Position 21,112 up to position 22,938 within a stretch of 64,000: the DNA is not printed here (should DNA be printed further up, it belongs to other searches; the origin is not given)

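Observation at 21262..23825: Translationally coupled pair of an NA37/NdpA-like protein and an unknown protein with three TM helices at the head of the island operon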

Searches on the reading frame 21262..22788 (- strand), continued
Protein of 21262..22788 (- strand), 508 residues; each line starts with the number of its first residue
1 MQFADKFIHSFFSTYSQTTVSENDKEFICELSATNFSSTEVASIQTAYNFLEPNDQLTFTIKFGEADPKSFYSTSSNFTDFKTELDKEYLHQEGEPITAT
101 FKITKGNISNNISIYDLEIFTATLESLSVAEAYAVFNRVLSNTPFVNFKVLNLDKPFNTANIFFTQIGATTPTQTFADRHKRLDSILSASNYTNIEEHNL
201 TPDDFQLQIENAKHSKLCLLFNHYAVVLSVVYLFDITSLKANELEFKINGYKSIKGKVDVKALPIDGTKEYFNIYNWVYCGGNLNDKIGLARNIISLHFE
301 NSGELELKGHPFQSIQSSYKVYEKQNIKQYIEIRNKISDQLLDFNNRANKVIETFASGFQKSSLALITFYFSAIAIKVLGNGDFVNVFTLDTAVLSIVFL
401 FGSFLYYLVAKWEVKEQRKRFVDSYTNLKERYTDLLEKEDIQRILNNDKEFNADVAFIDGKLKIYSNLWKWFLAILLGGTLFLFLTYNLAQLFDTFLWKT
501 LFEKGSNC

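Call 68: search_protein_families(library=pfam, alignment_id=A1, max_evalue=0.05)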
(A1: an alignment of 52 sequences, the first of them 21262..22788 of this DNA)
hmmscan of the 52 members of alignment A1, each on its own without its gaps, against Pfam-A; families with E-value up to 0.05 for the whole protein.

A. member 1, window:21262-22788:- (508 aa): 0 families

B. families by the number of members that match (of 52 scanned): 10 families
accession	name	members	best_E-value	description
PF23219.2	LAMB1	9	0.00089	LAMB1-4 helical domain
PF07609.16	DUF1572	5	0.02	Protein of unknown function (DUF1572)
PF09973.14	DUF2208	3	0.0079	Predicted membrane protein (DUF2208)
PF10436.14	BCDHK_Adom3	2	0.025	Mitochondrial branched-chain alpha-ketoacid dehydrogenase kinase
PF25101.1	Spectrin_7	1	0.006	Animal spectrin repeats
PF11026.13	DUF2721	1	0.0092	Protein of unknown function (DUF2721)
PF04689.18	S1FA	1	0.027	DNA binding protein S1FA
PF09716.15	ETRAMP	1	0.038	Malarial early transcribed membrane protein (ETRAMP)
PF20439.3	SpoIVA_C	1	0.04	Sporulation stage IV protein A, C-terminal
PF06738.18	ThrE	1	0.043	Putative threonine/serine exporter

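Call 70: fold_search(model_id=the predicted structure, library=pdb)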
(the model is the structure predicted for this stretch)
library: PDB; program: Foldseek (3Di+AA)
matches with E <= 10: 392; with E <= 0.001: 0
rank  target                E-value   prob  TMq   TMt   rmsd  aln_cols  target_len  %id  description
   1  4huh_C                3.0e-02  0.20  0.07  0.13  17.3       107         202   13  Structure of the bacteriophage T4 tail terminator protein, gp15 (C-terminal truncation mutant 1-261). (released 2013-02-27)
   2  4huh_B                3.7e-02  0.18  0.07  0.13  17.3       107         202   13  Structure of the bacteriophage T4 tail terminator protein, gp15 (C-terminal truncation mutant 1-261). (released 2013-02-27)
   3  4huh_F                4.1e-02  0.18  0.07  0.13  17.3       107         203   13  Structure of the bacteriophage T4 tail terminator protein, gp15 (C-terminal truncation mutant 1-261). (released 2013-02-27)
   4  4huh_E                4.1e-02  0.18  0.07  0.13  17.3       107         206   13  Structure of the bacteriophage T4 tail terminator protein, gp15 (C-terminal truncation mutant 1-261). (released 2013-02-27)
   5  4hud_A                1.3e-01  0.11  0.07  0.13  17.3       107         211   13  Structure of the bacteriophage T4 tail terminator protein, gp15. (released 2013-02-27)
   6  5u02                  3.6e-01  0.38  0.07  0.09  14.2        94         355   11  Crystal structure of S. aureus TarS 217-571 (released 2017-01-04)
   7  7qfa_B                3.6e-01  0.35  0.08  0.26  15.1       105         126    8  Monoclinic crystal structure of PTG CBM21 in complex with beta-cyclodextrin (released 2022-11-02)
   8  9bk5_A                4.2e-01  0.54  0.10  0.42   5.6        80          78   11  Structure of LNG binder complex (released 2024-10-09)
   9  4bkw                  4.6e-01  0.16  0.09  0.09  11.4       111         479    9  Crystal structure of the C-terminal region of human ZFYVE9 (released 2013-05-15)
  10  7os1_B                4.9e-01  0.28  0.07  0.03  13.0        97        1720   11  Cryo-EM structure of Brr2 in complex with Fbp21 (released 2022-02-23)
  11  8h6k_5D               6.0e-01  0.16  0.07  0.03  13.8       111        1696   11  Cryo-EM structure of human exon-defined spliceosome in the mature B state. (released 2024-05-01)
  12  8afz_A                6.3e-01  0.16  0.14  0.18  37.6       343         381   10  Architecture of the ESCPE-1 membrane coat (released 2023-06-21)
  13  2rjz_B                7.3e-01  0.18  0.10  0.24   6.8       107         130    7  Crystal structure of the type 4 fimbrial biogenesis protein PilO from Pseudomonas aeruginosa (released 2007-11-06)
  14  8oww_B                7.3e-01  0.10  0.06  0.20  15.1       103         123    6  B5-5 nanobody bound to SARS-CoV-2 spike RBD (Wuhan) (released 2024-05-08)
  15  5urk                  7.7e-01  0.20  0.08  0.03  12.7       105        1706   10  Crystal structure of human BRR2 in complex with T-3935799 (released 2017-07-19)
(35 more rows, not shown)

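Call 73: find_encoding_contigs(protein=P0008, flank=7000, max_places=2)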
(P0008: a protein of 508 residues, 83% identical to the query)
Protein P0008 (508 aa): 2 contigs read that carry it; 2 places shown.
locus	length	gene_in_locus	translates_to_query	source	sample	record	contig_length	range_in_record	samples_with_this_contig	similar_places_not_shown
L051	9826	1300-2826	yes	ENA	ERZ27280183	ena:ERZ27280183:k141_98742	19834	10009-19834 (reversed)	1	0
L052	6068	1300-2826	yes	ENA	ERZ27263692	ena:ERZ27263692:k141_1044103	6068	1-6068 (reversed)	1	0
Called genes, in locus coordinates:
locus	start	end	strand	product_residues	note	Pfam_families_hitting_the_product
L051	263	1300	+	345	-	-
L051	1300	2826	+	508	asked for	-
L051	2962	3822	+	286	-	PF12873:DUF3825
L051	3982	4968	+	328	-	-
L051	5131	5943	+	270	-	PF14355:Abi_C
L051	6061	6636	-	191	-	PF07463:NUMOD4, PF13392:HNH_3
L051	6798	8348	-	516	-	-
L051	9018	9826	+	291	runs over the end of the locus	PF13505:OMP_b-brl (weak)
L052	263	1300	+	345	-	-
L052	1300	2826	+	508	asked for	-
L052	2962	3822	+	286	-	PF12873:DUF3825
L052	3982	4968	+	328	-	-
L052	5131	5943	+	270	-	PF14355:Abi_C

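Call 74: find_encoding_contigs(protein=P0010, flank=7000, max_places=2)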
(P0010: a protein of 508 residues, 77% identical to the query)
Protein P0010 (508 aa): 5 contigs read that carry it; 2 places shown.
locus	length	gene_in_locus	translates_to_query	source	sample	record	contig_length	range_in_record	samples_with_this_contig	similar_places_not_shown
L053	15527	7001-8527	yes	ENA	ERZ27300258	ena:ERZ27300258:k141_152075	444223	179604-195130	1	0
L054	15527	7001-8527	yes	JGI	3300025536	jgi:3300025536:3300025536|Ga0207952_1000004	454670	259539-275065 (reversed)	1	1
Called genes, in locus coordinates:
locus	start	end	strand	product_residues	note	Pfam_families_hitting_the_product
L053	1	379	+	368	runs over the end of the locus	PF12679:ABC2_membrane_2, PF12698:ABC2_membrane_3, PF01061:ABC2_membrane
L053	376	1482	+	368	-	PF12679:ABC2_membrane_2, PF12698:ABC2_membrane_3, PF01061:ABC2_membrane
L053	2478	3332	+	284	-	PF10987:DUF2806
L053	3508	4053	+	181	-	-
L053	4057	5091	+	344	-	-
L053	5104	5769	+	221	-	-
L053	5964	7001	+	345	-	-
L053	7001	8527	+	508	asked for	-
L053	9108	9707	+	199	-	-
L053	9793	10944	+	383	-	-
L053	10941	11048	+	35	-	-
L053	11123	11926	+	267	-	PF20247:DUF6602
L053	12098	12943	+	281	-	-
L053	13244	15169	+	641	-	PF09982:LpxR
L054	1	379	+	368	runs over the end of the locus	PF12679:ABC2_membrane_2, PF12698:ABC2_membrane_3, PF01061:ABC2_membrane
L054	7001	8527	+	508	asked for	-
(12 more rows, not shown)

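Call 76: search_protein_families(library=pfam, proteins=[L050:9001-10050:+, L050:10050-11765:+, L045:6976-7992:+, L041:6637-7674:+, L027:6835-7950:+, L025:9461-10498:+, L026:9281-10315:+, L025:6937-7968:+], max_evalue=0.01)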
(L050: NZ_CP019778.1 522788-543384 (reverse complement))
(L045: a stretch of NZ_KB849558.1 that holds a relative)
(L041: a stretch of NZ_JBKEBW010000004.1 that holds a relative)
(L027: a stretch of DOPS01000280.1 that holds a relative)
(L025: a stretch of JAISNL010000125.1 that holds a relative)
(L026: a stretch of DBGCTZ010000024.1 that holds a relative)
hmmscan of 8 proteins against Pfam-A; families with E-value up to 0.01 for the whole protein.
L050:9001-10050:+ (350 aa): 0 families

L050:10050-11765:+ (572 aa): 2 families
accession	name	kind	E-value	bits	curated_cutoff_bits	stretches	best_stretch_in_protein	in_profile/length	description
PF05887.16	Trypan_PARP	-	0.00061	20.2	100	1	509-558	61-110/134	Procyclic acidic repetitive protein (PARP)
PF14650.11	FAM75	-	0.0071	16.3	24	0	503-558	53-109/382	FAM75 family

L045:6976-7992:+ (339 aa): 0 families

L041:6637-7674:+ (346 aa): 0 families

L027:6835-7950:+ (372 aa): 1 family
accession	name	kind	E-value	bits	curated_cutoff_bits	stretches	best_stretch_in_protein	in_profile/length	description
PF14747.11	DUF4473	-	0.0017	19.3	25.9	0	217-254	36-73/78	Domain of unknown function (DUF4473)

L025:9461-10498:+ (346 aa): 1 family
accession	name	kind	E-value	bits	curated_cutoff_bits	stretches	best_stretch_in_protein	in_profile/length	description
PF04245.18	NA37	-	4.3e-35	122.1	24.6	1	14-331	2-320/325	37-kD nucleoid-associated bacterial protein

L026:9281-10315:+ (345 aa): 1 family
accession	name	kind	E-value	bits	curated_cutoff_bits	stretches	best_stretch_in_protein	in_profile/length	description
PF04245.18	NA37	-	2.4e-31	109.8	24.6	1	14-326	2-308/325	37-kD nucleoid-associated bacterial protein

L025:6937-7968:+ (344 aa): 0 families

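Call 81: search_protein_families(library=padloc, proteins=[L051:2962-3822:+, L051:3982-4968:+, L051:5131-5943:+, L051:6798-8348:-, L053:2478-3332:+, L053:4057-5091:+, L053:5104-5769:+, L053:9793-10944:+, L053:11123-11926:+, L053:12098-12943:+], max_evalue=0.001)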
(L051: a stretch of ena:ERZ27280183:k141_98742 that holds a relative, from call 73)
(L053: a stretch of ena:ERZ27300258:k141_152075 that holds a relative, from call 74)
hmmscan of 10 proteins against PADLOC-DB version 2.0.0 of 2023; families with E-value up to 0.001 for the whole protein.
L051:2962-3822:+ (286 aa): 0 families

L051:3982-4968:+ (328 aa): 0 families

L051:5131-5943:+ (270 aa): 2 families
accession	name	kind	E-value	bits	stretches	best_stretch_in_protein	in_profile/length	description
PDLC02347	AbiJ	-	8.7e-30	102.4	1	49-264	47-279/281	AbiJ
PDLC02375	Stk2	-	1e-09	35.7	1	6-116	4-124/500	-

L051:6798-8348:- (516 aa): 0 families

L053:2478-3332:+ (284 aa): 0 families

L053:4057-5091:+ (344 aa): 0 families

L053:5104-5769:+ (221 aa): 0 families

L053:9793-10944:+ (383 aa): 0 families

L053:11123-11926:+ (267 aa): 3 families
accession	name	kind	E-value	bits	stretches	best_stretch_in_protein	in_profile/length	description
PDLC01495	PD_DExK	-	4.5e-15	53.4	1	11-130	5-120/123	"CAS-I,CAS-II,CAS-III,CAS-IV,CAS-V,CAS-VI; associated"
PDLC01051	NucC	-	2.7e-05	22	1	6-119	11-118/243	NucC nuclease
PDLC00745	Effector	-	2.9e-05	21.9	1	25-120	24-115/244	Endonuclease (NucC)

L053:12098-12943:+ (281 aa): 1 family
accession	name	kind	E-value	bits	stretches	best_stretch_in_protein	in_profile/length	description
PDLC00733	Effector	-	9.2e-11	39.2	1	21-142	253-375/388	TIR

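Call 84: find_related_loci(query=A1, collection=viral_contigs, flank=10000)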
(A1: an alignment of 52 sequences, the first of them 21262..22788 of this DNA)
Query A1 (508 aa) in viral_contigs; peptide patterns used: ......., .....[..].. (x = any residue, [..] = any of these).
28 stretches matched a pattern; 2 encode a relative of the query (tblastn E <= 1e-3); 2 distinct loci.
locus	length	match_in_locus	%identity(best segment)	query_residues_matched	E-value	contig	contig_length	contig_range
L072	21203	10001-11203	35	91-493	3e-62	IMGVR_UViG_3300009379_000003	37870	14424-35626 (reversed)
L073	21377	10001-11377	26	20-477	3e-41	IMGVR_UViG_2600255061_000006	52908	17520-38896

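Call 86: fold_search(model_id=the predicted structure, library=viral)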
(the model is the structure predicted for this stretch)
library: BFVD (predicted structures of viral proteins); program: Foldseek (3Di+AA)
matches with E <= 10: 357; with E <= 0.001: 0
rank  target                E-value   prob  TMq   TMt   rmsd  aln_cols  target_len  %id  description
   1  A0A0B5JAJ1            5.2e-02  0.91  0.14  0.39   5.5       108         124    9  Uncharacterized protein [Pandoravirus inopinatum]
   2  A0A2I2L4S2            5.7e-02  0.82  0.11  0.37   7.0       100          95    7  Uncharacterized protein [Orpheovirus IHUMI-LCC2]
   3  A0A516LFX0            9.6e-02  0.57  0.10  0.25  10.6       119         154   11  (no name in the UniProt tables at hand)
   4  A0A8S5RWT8            1.7e-01  0.28  0.09  0.19  17.6       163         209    7  Uncharacterized protein [Siphoviridae sp. ctHip2]
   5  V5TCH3                2.2e-01  0.33  0.07  0.08  11.5        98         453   13  p130 (Fragment) [Alphavirus salmon subtype 1]
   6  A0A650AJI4            2.8e-01  0.51  0.07  0.05  12.9        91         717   11  (no name in the UniProt tables at hand)
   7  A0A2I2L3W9            3.5e-01  0.77  0.08  0.29   4.7        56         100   11  Uncharacterized protein [Orpheovirus IHUMI-LCC2]
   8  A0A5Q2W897            3.7e-01  0.38  0.13  0.20   8.8       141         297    9  (no name in the UniProt tables at hand)
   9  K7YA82                3.9e-01  0.14  0.07  0.10  13.4       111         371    9  B149 [Rat cytomegalovirus (isolate England)]
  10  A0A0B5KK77            3.9e-01  0.04  0.09  0.12  37.9       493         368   12  Putative X protein [Wuhan House Fly Virus 1]
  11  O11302                4.3e-01  0.44  0.07  0.10  13.0        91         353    5  MC162 (Fragment) [Molluscum contagiosum virus subtype 1]
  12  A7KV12                4.5e-01  0.44  0.12  0.36   5.8        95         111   12  (no name in the UniProt tables at hand)
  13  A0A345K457            4.5e-01  0.20  0.07  0.23  13.1       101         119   10  E2 (Fragment) [Alphavirus salmon subtype 1]
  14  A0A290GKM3            4.7e-01  0.23  0.11  0.19  10.0       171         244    8  (no name in the UniProt tables at hand)
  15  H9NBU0                5.2e-01  0.09  0.08  0.16  11.2       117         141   11  (no name in the UniProt tables at hand)
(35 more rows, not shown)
